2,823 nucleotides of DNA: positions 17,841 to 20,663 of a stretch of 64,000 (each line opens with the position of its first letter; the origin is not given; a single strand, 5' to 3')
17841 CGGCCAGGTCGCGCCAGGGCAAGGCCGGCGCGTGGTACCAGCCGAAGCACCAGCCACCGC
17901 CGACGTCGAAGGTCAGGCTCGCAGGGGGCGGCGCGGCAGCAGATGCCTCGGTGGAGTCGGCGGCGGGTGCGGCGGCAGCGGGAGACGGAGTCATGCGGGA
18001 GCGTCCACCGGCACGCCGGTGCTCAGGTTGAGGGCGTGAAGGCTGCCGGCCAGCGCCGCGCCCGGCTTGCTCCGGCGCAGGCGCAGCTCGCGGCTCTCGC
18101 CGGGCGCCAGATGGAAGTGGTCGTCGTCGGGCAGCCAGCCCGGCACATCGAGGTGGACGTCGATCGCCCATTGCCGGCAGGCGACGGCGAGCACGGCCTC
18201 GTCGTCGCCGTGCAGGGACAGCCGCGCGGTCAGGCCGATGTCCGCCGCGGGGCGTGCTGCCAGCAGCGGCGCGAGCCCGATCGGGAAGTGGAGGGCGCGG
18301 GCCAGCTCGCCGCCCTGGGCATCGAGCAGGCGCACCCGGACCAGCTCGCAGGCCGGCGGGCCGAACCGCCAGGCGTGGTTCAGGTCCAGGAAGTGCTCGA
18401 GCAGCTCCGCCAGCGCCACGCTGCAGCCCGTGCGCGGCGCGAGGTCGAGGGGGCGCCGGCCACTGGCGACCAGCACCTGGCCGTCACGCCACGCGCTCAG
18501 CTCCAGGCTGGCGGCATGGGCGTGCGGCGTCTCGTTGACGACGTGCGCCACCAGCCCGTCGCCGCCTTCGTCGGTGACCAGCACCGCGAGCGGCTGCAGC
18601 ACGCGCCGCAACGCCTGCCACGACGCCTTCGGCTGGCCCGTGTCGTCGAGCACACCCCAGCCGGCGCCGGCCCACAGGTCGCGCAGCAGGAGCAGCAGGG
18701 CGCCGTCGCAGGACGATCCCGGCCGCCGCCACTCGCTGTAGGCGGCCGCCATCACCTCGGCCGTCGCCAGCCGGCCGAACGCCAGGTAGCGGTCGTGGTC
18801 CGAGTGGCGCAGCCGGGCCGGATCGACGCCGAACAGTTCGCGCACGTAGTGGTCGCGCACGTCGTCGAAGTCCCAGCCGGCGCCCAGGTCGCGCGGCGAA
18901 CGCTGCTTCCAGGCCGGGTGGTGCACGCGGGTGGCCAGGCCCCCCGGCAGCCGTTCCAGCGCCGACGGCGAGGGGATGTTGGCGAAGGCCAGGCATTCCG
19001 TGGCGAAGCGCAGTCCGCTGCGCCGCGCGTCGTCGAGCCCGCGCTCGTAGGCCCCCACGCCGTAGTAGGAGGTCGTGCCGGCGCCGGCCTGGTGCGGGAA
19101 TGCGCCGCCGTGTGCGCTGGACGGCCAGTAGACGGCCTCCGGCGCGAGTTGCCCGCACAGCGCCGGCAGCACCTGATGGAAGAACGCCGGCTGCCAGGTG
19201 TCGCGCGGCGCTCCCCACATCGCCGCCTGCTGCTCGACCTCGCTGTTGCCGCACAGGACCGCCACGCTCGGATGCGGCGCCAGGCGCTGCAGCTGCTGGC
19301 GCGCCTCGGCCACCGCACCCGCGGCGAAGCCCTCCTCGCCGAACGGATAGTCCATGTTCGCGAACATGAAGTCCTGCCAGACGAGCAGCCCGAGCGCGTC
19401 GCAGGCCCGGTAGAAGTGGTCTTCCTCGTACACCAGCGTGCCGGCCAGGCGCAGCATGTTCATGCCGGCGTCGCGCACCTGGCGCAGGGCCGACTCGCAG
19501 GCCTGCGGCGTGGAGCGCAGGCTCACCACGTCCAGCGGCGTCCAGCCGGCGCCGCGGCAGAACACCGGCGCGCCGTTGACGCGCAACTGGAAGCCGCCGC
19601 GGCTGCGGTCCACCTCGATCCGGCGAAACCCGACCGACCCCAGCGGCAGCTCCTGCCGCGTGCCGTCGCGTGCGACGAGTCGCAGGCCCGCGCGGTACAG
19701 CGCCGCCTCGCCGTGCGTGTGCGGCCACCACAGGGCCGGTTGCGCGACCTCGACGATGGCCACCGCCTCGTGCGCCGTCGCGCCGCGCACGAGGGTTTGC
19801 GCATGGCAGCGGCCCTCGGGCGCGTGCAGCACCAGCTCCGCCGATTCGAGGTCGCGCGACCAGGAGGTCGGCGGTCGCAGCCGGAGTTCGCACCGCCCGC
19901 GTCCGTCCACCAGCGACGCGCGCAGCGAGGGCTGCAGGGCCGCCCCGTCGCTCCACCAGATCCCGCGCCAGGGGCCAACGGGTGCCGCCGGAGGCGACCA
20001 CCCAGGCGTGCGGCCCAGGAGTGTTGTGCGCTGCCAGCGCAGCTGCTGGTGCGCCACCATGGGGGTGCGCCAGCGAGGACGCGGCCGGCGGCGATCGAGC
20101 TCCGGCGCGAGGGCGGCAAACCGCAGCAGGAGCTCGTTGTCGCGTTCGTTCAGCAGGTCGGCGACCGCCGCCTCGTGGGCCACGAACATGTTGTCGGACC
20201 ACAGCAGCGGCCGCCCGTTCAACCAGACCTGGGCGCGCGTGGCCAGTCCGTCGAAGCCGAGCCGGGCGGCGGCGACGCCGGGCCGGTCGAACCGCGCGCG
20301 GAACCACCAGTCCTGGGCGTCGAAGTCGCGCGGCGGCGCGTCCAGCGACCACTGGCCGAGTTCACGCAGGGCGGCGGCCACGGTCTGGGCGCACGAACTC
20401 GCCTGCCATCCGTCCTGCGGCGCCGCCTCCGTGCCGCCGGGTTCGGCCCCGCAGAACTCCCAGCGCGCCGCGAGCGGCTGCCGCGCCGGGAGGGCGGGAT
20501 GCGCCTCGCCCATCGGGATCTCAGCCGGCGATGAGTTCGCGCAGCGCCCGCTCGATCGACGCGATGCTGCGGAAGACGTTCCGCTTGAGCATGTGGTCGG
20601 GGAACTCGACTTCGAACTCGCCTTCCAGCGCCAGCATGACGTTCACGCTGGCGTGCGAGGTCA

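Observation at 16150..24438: Self-contained aminoacyl-carrier-protein cluster built on a SerRS-like ligase, with a glycosidase and putative transferases but no NRPS/PKS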

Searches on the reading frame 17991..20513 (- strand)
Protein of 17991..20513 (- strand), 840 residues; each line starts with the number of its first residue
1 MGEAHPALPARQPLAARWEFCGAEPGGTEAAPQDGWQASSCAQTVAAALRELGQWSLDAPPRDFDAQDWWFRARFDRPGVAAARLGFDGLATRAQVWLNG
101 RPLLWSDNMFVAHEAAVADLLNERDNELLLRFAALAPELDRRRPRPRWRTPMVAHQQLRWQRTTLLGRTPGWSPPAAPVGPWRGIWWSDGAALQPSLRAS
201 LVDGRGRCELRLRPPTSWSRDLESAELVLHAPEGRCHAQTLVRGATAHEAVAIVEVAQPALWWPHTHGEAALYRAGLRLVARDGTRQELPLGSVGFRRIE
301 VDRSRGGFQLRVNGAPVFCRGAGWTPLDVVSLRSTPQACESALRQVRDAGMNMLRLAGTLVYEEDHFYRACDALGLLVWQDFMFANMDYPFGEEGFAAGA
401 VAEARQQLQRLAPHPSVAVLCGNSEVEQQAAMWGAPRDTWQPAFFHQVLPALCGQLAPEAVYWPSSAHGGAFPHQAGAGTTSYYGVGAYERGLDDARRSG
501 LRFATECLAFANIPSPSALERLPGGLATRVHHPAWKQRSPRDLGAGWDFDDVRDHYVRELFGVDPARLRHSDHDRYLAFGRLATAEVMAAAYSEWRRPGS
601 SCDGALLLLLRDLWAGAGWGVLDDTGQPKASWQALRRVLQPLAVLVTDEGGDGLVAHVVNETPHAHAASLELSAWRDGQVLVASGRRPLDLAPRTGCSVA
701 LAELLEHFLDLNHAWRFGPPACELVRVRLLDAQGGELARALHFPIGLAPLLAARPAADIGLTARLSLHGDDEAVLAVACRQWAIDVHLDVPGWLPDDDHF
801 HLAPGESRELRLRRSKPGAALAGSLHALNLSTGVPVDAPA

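Call 9: search_protein_families(library=pfam, proteins=[window:17991-20513:-], max_evalue=0.01)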
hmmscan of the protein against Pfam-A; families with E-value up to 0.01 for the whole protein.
window:17991-20513:- (840 aa): 2 families
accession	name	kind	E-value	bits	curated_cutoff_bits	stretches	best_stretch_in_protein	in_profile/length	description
PF22666.2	Glyco_hydro_2_N2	-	5.6e-18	66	27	1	65-183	46-167/167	Glycosyl hydrolase 2 galactose-binding domain-like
PF00703.27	Glyco_hydro_2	-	0.00061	21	23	1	238-297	54-109/109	Glycosyl hydrolases family 2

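Call 10: search_protein_families(library=ncbifam, proteins=[window:17991-20513:-], max_evalue=0.01)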
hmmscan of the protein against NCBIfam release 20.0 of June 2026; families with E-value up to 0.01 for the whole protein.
window:17991-20513:- (840 aa): 7 families
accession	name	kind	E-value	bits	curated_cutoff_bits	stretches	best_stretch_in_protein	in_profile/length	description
NF007074.0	PRK09525.1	subfamily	3.7e-07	28.3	1221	1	243-379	283-411/1027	beta-galactosidase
NF052611.1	beta_gal_Bga2A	equivalog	4.9e-07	28.1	999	1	245-378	271-396/1007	beta-galactosidase, LacZ type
NF041462.1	GalA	equivalog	5.4e-07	28.1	900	1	240-381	236-369/763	beta-galactosidase GalA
NF041463.1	GalB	equivalog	5.5e-07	27.8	900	1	241-430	296-483/869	beta-galactosidase GalB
NF050095.1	BetGlucuronLacZ4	equivalog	0.00051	18.2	950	1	245-399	229-375/666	beta-glucuronidase LacZ4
NF007666.0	PRK10340.1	equivalog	0.0015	16.4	1284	0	248-380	272-396/1030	beta-galactosidase subunit alpha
NF007538.0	PRK10150.1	equivalog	0.0079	14.5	544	0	245-326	231-304/607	beta-glucuronidase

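Call 31: search_solved_structures(query=window:17991-20513:-, show_alignments=2, max_evalue=0.001)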
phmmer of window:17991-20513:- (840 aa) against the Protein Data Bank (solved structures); distinct sequences matched with E-value up to 0.001: 27.
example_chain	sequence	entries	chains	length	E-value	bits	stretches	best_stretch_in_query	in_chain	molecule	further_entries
5n6u_A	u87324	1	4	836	3.6e-56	193.9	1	65-702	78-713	Beta-mannosidase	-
6byc_A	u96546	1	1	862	2e-41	145.1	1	67-434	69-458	Beta-mannosidase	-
6bye_A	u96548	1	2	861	2e-41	145.1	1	67-434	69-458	Beta-mannosidase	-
6byg_A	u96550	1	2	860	2.1e-41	145.1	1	67-434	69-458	Beta-mannosidase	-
6byi_A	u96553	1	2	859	1.5e-40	142.2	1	67-434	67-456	Beta-mannosidase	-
2vqu_A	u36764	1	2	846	2.5e-39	138.2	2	253-812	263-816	BETA-MANNOSIDASE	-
2vjx_A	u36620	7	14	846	3.4e-39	137.7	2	253-812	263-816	BETA-MANNOSIDASE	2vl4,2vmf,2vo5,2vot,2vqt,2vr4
7op6_A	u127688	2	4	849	3.4e-39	137.7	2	253-812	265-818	Beta-mannosidase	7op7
2je8_A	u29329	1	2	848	3.4e-39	137.7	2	253-812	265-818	BETA-MANNOSIDASE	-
2wbk_A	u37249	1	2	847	4.6e-39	137.3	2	253-812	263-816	BETA-MANNOSIDASE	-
9nfe_A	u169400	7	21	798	8.4e-35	123.2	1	260-662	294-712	Glycoside hydrolase family 2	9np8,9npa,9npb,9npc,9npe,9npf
9np9_A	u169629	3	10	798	1e-34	122.9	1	260-662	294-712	Glycoside hydrolase family 2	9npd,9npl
6ddt_A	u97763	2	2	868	1.6e-34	122.3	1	260-429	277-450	Beta-mannosidase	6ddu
9npn_A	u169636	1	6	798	3.6e-34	121.1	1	261-662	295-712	Glycoside hydrolase family 2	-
2vzo_A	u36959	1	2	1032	3.7e-17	64.8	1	234-665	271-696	EXO-BETA-D-GLUCOSAMINIDASE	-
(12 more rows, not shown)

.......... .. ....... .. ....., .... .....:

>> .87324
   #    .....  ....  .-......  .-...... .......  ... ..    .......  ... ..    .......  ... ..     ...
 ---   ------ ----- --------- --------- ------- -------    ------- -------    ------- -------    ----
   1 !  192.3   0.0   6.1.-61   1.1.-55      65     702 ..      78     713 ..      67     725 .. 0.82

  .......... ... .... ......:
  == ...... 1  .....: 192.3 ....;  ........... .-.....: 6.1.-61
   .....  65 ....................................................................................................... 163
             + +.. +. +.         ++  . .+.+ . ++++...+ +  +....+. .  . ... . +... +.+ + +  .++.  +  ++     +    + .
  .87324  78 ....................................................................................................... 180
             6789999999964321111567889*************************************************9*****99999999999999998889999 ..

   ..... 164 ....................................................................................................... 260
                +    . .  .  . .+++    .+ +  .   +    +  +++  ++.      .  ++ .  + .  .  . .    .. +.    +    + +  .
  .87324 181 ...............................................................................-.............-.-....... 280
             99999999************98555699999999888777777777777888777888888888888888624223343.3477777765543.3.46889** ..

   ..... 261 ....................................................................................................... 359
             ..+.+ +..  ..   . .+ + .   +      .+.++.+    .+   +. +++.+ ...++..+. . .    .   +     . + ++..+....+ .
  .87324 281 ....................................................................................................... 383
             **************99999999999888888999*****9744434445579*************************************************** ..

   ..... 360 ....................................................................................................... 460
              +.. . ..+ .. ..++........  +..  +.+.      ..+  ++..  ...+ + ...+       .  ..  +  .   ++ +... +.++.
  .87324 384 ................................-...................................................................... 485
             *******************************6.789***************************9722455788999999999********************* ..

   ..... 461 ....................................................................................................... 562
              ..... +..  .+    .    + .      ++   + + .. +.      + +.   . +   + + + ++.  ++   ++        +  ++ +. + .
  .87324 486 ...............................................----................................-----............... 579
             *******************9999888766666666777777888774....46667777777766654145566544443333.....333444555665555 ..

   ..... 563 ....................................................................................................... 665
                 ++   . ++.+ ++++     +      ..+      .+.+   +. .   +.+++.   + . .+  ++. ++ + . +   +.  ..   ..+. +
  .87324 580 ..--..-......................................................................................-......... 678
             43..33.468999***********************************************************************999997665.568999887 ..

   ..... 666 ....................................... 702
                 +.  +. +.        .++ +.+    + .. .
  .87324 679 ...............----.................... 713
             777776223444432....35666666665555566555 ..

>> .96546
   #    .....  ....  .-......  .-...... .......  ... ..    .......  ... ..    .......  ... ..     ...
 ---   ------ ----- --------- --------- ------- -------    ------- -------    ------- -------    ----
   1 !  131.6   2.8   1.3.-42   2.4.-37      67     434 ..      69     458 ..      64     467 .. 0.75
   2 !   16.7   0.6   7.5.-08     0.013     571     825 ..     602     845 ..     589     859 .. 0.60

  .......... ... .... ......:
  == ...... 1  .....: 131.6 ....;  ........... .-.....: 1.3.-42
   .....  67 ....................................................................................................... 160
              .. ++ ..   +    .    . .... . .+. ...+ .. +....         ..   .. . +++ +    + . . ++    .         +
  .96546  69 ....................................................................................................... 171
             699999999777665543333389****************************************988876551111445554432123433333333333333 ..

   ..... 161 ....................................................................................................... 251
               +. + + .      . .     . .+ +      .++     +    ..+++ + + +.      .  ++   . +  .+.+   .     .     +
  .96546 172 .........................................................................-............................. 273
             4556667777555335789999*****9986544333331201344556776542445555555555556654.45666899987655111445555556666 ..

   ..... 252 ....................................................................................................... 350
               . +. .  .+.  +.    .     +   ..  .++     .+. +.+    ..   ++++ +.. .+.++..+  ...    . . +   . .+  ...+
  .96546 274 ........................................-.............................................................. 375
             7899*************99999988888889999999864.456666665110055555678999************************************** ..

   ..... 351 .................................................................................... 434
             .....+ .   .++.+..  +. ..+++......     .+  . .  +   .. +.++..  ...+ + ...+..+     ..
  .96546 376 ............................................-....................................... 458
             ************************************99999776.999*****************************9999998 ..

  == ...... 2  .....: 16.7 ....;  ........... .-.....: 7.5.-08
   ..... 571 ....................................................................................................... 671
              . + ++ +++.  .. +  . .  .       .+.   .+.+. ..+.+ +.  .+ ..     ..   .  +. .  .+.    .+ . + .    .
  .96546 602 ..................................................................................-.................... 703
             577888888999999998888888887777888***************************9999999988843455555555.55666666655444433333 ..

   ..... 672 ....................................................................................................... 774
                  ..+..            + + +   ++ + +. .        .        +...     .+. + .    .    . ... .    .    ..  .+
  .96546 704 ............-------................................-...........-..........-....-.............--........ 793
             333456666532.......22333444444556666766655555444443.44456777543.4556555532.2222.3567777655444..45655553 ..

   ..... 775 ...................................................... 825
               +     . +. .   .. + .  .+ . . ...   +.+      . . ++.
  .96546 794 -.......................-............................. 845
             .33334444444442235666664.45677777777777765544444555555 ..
